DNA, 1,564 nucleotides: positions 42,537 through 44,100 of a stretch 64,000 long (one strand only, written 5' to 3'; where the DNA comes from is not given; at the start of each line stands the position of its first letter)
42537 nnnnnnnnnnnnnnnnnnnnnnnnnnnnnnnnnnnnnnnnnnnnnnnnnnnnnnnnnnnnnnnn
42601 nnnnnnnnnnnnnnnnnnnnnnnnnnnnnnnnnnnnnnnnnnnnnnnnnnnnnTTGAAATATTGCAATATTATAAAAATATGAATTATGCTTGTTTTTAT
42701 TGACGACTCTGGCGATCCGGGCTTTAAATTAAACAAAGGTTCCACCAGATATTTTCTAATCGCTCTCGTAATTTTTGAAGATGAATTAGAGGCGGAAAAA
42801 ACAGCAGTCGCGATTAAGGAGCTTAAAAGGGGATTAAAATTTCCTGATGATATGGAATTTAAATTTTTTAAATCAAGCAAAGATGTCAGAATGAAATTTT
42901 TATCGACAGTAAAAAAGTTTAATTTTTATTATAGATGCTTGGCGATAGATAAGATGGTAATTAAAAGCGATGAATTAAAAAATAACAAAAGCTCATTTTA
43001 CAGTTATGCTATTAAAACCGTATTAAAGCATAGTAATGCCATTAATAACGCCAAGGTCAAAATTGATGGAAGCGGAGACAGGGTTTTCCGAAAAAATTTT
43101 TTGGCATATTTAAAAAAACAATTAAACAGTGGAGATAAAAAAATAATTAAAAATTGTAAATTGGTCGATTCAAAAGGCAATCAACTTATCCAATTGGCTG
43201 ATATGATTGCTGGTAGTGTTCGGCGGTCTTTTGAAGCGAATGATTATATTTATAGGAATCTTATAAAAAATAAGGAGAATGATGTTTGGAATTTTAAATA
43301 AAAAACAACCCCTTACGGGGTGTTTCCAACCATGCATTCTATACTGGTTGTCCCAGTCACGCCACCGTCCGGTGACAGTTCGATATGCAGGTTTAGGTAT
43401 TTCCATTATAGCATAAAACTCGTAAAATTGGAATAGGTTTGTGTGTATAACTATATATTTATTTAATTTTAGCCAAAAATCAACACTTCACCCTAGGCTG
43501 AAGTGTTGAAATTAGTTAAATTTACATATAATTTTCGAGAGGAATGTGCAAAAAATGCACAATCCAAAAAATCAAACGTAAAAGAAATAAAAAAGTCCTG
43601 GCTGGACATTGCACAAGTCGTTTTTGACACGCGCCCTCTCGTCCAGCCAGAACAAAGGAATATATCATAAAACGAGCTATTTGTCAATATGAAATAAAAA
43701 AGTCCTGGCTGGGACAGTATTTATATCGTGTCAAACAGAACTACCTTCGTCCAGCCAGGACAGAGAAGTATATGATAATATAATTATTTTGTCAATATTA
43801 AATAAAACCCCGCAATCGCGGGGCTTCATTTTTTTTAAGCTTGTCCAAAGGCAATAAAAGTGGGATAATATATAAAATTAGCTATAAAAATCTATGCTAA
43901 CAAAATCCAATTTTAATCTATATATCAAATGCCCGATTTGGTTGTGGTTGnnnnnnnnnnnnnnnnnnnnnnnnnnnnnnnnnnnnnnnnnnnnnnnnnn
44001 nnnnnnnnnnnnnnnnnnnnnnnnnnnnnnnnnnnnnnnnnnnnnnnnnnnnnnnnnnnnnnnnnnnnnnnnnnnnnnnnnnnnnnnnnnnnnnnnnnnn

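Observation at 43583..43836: Two tandem ~110-nt structured repeat units with their own terminator: candidate small RNAs or invertible elements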

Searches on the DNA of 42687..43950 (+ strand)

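Call 5: search_rna_families(source=window, start=43350, end=43950, threshold=evalue, max_evalue=10)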
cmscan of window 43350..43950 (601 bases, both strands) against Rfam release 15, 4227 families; matches with E-value up to 10: 31.
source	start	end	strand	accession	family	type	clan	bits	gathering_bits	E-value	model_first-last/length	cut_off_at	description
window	43695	43860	-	RF01770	rimP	Cis-reg; leader;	-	28.6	47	0.014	1-102/102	no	Gammaprotebacteria rimP leader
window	43800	43848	-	RF00512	Leu_leader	Cis-reg; leader;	-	27.5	50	0.0015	1-148/148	no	Leucine operon leader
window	43350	43393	-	RF02968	DUF3800-IX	Gene; sRNA;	-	26.6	36.8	0.0023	1-42/67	3'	DUF3800-IX RNA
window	43509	43655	+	RF01606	plasmodium_snoR31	Gene; snRNA; snoRNA; HACA-box;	-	25.2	60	0.4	1-145/145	no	small nucleolar RNA snoR31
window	43756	43831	+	RF00512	Leu_leader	Cis-reg; leader;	-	23.9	50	0.013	1-148/148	no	Leucine operon leader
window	43798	43874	-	RF01859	Phe_leader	Cis-reg; leader;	-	23.8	55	0.13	1-125/125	no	Phenylalanine leader peptide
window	43771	43833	+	RF01859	Phe_leader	Cis-reg; leader;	-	23.1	55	0.19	1-125/125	no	Phenylalanine leader peptide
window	43785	43855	-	RF02621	BSnc120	Gene; sRNA;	-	22.7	114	0.012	1-88/88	no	Brucella sRNA 120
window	43792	43879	-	RF00121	MicC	Gene; sRNA;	-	22.3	90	0.69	1-123/123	no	MicC RNA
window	43588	43714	-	RF02846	Ref84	Gene; antisense;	-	22.1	52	2.3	1-87/87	no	Enterococcus sRNA 84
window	43461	43537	+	RF02217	ZNFX1-AS1_3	Gene; lncRNA;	-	21.3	60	0.63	1-87/87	no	ZNFX1 antisense RNA 1 conserved region 3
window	43804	43876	-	RF01393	isrJ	Gene; sRNA;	-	20.1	37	0.29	1-75/75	no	isrJ Hfq binding RNA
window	43465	43587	-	RF04338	Plastid-psbJ-2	Cis-reg;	CL00152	19.8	65.6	0.26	1-144/144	no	Plastid-psbJ-2 3UTR RNA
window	43677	43855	+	RF02606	AbsR28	Gene; sRNA;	-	19.5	50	0.056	1-180/180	no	Acinetobacter sRNA 28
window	43728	43835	+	RF02449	ncr1015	Gene; sRNA;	-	18.6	60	6.3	1-121/121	no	Bacillus sRNA ncr1015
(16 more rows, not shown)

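Call 9: search_rna_families(source=window, start=43250, end=43480, threshold=evalue, max_evalue=0.01, show_alignments=1)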
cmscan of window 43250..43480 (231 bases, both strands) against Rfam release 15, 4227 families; matches with E-value up to 0.01: 1.
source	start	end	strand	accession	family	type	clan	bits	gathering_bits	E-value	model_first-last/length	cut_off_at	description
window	43324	43393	-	RF02968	DUF3800-IX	Gene; sRNA;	-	46.3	36.8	3.3e-09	1-67/67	no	DUF3800-IX RNA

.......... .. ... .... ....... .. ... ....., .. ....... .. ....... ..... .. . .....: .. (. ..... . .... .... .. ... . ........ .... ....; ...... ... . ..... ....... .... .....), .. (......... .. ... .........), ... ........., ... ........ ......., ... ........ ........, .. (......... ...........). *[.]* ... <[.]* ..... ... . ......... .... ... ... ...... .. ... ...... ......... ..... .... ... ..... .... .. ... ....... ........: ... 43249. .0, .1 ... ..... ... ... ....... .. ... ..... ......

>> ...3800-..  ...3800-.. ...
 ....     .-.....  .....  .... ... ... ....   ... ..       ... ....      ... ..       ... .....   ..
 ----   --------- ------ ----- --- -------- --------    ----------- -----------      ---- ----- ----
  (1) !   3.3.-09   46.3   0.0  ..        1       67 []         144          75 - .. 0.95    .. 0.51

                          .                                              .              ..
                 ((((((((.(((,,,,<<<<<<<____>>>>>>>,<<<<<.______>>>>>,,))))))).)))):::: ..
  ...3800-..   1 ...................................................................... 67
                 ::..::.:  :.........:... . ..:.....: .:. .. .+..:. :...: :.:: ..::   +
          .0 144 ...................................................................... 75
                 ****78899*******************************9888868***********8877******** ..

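Call 32: search_rna_families(sources=[L015, L016, L020, L021, L022, L023, L025, L026, L028, L030, L035, L037, L038, L043, L047, L048, L050, L051, L052, L053], threshold=gathering)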
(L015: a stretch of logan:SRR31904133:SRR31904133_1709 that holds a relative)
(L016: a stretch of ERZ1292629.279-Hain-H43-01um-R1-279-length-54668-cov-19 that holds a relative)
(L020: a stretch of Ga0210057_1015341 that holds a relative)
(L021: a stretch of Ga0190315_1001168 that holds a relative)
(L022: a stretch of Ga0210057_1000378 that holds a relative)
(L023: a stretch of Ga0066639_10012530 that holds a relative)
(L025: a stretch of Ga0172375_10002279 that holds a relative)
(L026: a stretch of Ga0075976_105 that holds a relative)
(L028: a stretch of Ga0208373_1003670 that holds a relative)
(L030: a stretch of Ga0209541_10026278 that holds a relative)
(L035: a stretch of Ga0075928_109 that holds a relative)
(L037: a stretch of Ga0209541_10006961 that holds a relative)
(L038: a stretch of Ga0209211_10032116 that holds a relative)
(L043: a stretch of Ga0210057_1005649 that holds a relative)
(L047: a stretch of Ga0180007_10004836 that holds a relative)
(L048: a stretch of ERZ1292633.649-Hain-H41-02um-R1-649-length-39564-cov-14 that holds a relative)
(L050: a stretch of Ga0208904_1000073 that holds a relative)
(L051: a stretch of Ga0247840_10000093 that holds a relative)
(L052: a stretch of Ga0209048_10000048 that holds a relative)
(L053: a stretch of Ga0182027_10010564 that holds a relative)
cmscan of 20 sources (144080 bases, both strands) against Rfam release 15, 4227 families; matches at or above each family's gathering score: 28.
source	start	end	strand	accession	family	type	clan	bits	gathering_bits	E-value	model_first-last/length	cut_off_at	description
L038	762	833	+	RF00005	tRNA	Gene; tRNA;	CL00001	74.6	29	3.9e-14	1-71/71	no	tRNA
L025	4542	4612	-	RF00005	tRNA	Gene; tRNA;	CL00001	66.9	29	5e-12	1-71/71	no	tRNA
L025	4159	4230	-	RF00005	tRNA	Gene; tRNA;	CL00001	62.3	29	9.2e-11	1-71/71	no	tRNA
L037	2961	3031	-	RF02968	DUF3800-IX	Gene; sRNA;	-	60.4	36.8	2.6e-10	1-67/67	no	DUF3800-IX RNA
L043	2155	2226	+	RF00005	tRNA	Gene; tRNA;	CL00001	60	29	4.1e-10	1-71/71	no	tRNA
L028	5420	5490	-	RF00005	tRNA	Gene; tRNA;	CL00001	55.9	29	5.2e-09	1-71/71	no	tRNA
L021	4652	4720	-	RF02968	DUF3800-IX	Gene; sRNA;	-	54.6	36.8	1.1e-08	1-67/67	no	DUF3800-IX RNA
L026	4653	4721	-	RF02968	DUF3800-IX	Gene; sRNA;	-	54.5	36.8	1.1e-08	1-67/67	no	DUF3800-IX RNA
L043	4328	4399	+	RF00005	tRNA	Gene; tRNA;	CL00001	53.8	29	2.1e-08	1-71/71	no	tRNA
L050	4652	4720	-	RF02968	DUF3800-IX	Gene; sRNA;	-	53.5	36.8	2.1e-08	1-67/67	no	DUF3800-IX RNA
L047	4650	4718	-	RF02968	DUF3800-IX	Gene; sRNA;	-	52.9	36.8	3.2e-08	1-67/67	no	DUF3800-IX RNA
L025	4372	4454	+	RF00005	tRNA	Gene; tRNA;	CL00001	52.7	29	3.9e-08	1-71/71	no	tRNA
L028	4651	4719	-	RF02968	DUF3800-IX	Gene; sRNA;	-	52.1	36.8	5.3e-08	1-67/67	no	DUF3800-IX RNA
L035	4650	4718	-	RF02968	DUF3800-IX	Gene; sRNA;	-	51.5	36.8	7.6e-08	1-67/67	no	DUF3800-IX RNA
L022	4657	4725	-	RF02968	DUF3800-IX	Gene; sRNA;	-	51.3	36.8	8.5e-08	1-67/67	no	DUF3800-IX RNA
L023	1473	1541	-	RF02968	DUF3800-IX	Gene; sRNA;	-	51.3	36.8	8.5e-08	1-67/67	no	DUF3800-IX RNA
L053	4652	4719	-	RF02968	DUF3800-IX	Gene; sRNA;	-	51.2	36.8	9.2e-08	1-67/67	no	DUF3800-IX RNA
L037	4656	4724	-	RF02968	DUF3800-IX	Gene; sRNA;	-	51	36.8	1e-07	1-67/67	no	DUF3800-IX RNA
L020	3958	4026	-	RF02968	DUF3800-IX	Gene; sRNA;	-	50.9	36.8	1.1e-07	1-67/67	no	DUF3800-IX RNA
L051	4652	4720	-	RF02968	DUF3800-IX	Gene; sRNA;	-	50.3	36.8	1.6e-07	1-67/67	no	DUF3800-IX RNA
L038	3328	3396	-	RF02968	DUF3800-IX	Gene; sRNA;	-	50.1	36.8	1.8e-07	1-67/67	no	DUF3800-IX RNA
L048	4655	4723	-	RF02968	DUF3800-IX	Gene; sRNA;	-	49.7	36.8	2.4e-07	1-67/67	no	DUF3800-IX RNA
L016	4653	4722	-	RF02968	DUF3800-IX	Gene; sRNA;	-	49.6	36.8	2.5e-07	1-67/67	no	DUF3800-IX RNA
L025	965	1033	-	RF02968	DUF3800-IX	Gene; sRNA;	-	49.4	36.8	2.8e-07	1-67/67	no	DUF3800-IX RNA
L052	4654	4722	-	RF02968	DUF3800-IX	Gene; sRNA;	-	47.6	36.8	8.7e-07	1-67/67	no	DUF3800-IX RNA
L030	2315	2383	-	RF02968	DUF3800-IX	Gene; sRNA;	-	47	36.8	1.3e-06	1-67/67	no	DUF3800-IX RNA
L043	3216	3284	-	RF02968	DUF3800-IX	Gene; sRNA;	-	46.8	36.8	1.5e-06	1-67/67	no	DUF3800-IX RNA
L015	3474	3543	-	RF02968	DUF3800-IX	Gene; sRNA;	-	45.5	36.8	3.5e-06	1-67/67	no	DUF3800-IX RNA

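Call 34: build_rna_model(alignment_id=A3, structure=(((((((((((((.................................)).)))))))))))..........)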
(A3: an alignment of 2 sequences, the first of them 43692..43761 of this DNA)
Model R1 built from alignment A3 (2 sequences, 70 columns); structure: as given.
model positions 70; base pairs 13; branch points 0; effective number of sequences 1.93; information 0.804 bits per position. Calibrated on 0.2 Mb of random sequence (short: E-values are rough).
structure used (alignment columns):
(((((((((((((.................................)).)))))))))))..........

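Call 35: search_with_rna_model(model_id=R1, sources=[window, L015, L016, L017, L018, L019, L020, L021, L022, L023, L024, L025, L026, L027, L028, L029, L030, L031, L032, L033, L034, L035, L036, L037, L038, L039, L040, L041, L042, L043, L044, L045, L046, L047, L048, L049, L050, L051, L052, L053, L054, L055, L056, L057, L058, L059, L060, L061, L062, L063, L064, L065, L066, L067, L068, L069, L070, L071, L072, L073, L074, L075, L076, L077, L078, L079, L080, L081, L082, L083, L084, L085, L086, L087, L088, L089, L090, L091, L092, L093, L094, L095], max_evalue=10)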
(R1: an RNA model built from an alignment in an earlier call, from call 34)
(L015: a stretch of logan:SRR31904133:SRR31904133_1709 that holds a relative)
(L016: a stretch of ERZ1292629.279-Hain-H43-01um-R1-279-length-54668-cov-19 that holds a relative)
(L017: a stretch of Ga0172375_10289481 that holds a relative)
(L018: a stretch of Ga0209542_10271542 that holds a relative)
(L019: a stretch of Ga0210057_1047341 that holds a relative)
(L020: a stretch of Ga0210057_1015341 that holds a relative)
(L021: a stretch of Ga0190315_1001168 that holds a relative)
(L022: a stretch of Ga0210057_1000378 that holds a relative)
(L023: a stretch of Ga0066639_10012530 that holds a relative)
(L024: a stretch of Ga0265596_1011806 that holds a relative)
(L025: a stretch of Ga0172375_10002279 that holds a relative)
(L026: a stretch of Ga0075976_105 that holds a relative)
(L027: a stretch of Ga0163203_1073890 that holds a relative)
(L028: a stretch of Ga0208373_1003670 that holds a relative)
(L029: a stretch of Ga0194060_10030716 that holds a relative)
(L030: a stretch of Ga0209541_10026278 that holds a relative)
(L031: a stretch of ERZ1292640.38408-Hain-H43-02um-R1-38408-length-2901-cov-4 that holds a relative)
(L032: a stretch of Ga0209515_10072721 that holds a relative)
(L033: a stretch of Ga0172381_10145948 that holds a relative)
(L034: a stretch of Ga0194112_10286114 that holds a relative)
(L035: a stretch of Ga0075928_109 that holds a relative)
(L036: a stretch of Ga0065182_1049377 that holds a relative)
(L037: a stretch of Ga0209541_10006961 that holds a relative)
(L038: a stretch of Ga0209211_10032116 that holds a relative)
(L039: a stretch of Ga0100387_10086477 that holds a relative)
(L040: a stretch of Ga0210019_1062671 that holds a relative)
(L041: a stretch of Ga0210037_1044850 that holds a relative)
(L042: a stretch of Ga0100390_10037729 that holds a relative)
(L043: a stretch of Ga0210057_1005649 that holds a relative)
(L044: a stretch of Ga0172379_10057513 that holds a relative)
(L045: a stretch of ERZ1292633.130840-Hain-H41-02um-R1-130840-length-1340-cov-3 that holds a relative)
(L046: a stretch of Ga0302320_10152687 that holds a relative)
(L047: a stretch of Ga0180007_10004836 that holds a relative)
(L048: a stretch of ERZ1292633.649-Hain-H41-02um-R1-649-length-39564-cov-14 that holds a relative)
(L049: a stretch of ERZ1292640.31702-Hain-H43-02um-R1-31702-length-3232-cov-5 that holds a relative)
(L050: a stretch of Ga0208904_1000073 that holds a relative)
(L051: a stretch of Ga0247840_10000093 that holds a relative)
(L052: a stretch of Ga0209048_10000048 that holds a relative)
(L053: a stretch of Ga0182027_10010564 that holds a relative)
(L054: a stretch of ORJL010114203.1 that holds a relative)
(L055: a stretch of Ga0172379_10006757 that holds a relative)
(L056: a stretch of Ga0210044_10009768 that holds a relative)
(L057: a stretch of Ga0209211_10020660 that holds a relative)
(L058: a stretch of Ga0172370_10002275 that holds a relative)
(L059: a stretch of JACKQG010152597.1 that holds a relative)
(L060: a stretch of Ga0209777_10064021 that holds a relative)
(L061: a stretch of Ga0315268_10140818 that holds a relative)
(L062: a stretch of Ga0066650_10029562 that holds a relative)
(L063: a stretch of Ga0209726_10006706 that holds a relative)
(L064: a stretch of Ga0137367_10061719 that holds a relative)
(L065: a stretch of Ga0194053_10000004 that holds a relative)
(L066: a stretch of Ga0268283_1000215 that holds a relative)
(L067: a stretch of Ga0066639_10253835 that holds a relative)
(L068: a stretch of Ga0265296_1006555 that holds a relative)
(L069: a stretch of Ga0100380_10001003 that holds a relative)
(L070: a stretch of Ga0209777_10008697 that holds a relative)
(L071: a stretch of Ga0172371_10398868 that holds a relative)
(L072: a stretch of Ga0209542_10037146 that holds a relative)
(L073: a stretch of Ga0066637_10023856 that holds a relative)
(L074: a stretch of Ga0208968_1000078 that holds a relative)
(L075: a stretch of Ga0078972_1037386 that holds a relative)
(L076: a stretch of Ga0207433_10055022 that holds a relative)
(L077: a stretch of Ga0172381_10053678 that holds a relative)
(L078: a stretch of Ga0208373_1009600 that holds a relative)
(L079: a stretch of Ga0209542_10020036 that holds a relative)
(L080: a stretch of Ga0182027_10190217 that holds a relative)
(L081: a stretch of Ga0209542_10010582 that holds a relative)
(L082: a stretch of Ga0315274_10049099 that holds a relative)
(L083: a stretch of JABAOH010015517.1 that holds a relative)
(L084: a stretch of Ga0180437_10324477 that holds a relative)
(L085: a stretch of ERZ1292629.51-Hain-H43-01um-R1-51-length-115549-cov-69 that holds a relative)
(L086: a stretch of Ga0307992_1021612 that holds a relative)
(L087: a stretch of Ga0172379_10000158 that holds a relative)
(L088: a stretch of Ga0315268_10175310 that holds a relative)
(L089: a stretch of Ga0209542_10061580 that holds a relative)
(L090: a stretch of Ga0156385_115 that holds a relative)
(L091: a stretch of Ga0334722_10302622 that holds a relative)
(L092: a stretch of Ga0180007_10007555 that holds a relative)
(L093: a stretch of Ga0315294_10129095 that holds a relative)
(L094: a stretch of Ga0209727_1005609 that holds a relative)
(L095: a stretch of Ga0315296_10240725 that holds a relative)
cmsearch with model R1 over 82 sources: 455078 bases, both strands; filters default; matches with E-value up to 10: 20.
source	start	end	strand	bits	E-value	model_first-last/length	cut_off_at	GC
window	43692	43761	-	94.7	1.2e-20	1-70/70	no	0.43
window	43585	43653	-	90.2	1.6e-19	1-70/70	no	0.49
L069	5947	5977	+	21.5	0.035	1-70/70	no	0.42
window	43702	43761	+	20.2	0.072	1-60/70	no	0.5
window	43595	43663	+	19.6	0.1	1-70/70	no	0.52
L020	7470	7527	+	16.9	0.5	1-70/70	no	0.4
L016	7577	7662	+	16.9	0.5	1-70/70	no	0.42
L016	7569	7652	-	16.3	0.7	1-70/70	no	0.42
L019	996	1033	-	15.9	0.87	1-70/70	no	0.32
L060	1850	1874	-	15.4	1.2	1-70/70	no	0.32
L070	1215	1251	-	14.9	1.6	1-70/70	no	0.38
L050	4627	4649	-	14.8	1.6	1-70/70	no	0.3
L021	7374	7408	+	14.5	2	1-70/70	no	0.34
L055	2270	2316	-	14.2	2.4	1-70/70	no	0.26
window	41049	41094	+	14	2.6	1-70/70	no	0.26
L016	8179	8211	-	13.7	3.2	1-70/70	no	0.27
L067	787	808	-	13.5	3.7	1-70/70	no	0.5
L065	5594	5662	+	13.4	3.9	1-70/70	no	0.29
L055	3323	3350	+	12.2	7.7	1-70/70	no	0.39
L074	1522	1567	-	12.1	8.1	1-70/70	no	0.43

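Call 44: search_with_rna_model(model_id=R1, sources=[L096, L097], max_evalue=10, show_alignments=6)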
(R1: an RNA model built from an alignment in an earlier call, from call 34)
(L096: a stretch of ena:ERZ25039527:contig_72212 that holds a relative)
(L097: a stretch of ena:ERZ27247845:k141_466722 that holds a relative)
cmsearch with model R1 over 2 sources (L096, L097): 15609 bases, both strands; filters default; matches with E-value up to 10: 4.
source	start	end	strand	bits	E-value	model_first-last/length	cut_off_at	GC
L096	7800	7869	-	94.7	4e-22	1-70/70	no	0.43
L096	7694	7761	-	81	1.1e-18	1-70/70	no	0.51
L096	7704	7771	+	22.6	0.00062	1-70/70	no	0.54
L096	7810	7869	+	20.2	0.0025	1-60/70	no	0.5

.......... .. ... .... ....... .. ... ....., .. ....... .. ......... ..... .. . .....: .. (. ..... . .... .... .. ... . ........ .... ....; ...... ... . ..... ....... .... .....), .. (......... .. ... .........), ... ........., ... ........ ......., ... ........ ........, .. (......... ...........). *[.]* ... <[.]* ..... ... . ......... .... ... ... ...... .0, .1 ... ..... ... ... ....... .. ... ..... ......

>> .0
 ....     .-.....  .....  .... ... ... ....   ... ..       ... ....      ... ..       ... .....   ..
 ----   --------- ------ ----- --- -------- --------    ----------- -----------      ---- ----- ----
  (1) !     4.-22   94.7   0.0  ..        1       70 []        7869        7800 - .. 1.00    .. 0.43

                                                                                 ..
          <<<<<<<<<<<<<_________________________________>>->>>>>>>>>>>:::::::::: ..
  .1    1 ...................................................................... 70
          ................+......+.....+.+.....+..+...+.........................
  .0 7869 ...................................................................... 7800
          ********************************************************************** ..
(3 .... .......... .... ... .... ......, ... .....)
